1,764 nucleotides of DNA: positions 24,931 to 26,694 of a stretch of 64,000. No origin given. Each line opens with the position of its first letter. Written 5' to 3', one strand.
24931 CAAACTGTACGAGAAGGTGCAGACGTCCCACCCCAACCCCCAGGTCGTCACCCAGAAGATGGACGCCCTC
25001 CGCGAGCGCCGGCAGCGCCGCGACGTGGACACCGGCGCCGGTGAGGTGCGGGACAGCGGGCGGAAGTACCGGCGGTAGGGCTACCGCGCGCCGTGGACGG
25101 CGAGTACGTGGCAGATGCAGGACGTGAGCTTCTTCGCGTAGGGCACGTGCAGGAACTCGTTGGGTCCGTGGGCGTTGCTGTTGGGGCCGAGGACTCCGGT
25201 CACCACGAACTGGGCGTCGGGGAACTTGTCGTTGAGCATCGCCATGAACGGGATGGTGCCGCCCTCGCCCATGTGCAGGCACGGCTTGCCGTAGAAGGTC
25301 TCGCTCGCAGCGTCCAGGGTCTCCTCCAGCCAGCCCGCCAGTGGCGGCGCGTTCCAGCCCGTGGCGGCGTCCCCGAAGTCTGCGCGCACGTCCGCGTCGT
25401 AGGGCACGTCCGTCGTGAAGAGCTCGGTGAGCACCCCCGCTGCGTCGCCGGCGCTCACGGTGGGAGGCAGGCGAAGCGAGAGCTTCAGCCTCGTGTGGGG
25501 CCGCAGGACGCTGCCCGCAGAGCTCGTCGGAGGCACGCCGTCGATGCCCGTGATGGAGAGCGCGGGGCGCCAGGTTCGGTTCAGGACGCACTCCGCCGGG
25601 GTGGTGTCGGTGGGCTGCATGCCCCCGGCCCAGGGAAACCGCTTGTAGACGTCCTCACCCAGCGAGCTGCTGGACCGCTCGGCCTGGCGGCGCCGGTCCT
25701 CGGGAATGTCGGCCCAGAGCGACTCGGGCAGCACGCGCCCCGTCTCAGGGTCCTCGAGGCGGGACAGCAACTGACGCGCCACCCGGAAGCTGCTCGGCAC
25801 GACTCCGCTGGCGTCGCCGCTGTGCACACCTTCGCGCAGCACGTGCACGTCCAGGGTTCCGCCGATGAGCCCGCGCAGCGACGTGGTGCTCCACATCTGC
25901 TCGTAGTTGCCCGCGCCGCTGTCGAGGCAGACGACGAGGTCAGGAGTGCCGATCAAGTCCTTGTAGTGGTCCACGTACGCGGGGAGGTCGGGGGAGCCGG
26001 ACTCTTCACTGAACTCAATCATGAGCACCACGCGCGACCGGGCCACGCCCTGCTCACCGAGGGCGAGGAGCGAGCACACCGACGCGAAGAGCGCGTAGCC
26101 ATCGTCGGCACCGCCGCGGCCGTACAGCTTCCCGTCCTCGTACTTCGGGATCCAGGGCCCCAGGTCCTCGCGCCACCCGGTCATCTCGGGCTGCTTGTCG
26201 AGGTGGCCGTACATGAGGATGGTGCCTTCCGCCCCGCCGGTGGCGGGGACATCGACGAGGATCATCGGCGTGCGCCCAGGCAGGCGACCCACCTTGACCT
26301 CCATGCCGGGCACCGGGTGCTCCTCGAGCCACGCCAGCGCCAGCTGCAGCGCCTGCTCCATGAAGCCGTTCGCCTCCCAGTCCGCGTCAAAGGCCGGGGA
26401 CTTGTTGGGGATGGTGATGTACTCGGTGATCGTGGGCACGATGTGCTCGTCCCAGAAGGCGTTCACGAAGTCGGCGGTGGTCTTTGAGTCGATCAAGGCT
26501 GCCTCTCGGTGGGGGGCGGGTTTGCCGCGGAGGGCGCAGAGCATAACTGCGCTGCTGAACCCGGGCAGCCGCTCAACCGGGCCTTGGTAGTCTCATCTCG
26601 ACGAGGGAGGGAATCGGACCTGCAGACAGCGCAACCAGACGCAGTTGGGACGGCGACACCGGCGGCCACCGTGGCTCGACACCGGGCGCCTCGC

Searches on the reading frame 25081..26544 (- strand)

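Call 69: search_protein_families(library=pfam, proteins=[window:25081-26544:-], max_evalue=0.001)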
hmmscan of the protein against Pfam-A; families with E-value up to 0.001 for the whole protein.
window:25081-26544:- (487 aa): 1 family
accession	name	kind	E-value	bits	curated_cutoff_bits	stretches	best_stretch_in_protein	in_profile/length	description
PF01546.33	Peptidase_M20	-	1.2e-18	68.3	24.6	1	110-480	1-203/206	Peptidase family M20/M25/M40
